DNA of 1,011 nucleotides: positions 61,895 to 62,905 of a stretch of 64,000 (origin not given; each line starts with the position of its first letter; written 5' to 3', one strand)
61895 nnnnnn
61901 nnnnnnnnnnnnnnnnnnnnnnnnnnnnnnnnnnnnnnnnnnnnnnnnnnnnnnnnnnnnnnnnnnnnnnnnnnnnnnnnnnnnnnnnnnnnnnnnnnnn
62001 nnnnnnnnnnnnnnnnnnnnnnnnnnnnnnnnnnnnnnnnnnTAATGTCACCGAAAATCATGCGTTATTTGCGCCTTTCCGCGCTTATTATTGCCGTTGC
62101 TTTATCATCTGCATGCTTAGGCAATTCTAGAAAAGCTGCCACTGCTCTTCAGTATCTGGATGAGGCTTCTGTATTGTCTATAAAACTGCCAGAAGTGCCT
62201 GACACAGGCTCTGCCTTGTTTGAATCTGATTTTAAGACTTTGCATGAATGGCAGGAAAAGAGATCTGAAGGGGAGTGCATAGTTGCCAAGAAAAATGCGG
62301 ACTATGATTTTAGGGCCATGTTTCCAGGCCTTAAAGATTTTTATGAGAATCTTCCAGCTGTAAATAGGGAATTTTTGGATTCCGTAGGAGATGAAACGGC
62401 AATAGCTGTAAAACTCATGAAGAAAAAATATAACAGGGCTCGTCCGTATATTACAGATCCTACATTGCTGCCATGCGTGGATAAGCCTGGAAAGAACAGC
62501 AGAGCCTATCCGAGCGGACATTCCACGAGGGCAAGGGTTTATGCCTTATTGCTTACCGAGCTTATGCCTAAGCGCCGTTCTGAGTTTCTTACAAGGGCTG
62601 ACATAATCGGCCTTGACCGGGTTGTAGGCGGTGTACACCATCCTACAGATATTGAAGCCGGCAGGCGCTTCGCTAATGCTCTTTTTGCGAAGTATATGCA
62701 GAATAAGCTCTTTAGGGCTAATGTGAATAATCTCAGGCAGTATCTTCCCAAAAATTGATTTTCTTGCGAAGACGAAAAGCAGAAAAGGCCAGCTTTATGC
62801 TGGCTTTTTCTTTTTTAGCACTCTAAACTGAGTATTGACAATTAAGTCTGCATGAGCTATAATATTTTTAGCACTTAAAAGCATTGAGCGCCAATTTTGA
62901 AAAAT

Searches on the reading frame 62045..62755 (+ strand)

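Call 60: search_protein_families(library=pfam, proteins=[window:62045-62755:+], max_evalue=0.00001)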
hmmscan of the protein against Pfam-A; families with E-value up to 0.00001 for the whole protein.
window:62045-62755:+ (237 aa): 1 family
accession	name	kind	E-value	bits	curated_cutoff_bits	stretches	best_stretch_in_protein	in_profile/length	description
PF01569.27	PAP2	-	6e-13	49.1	27.2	1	120-210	14-114/130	PAP2 superfamily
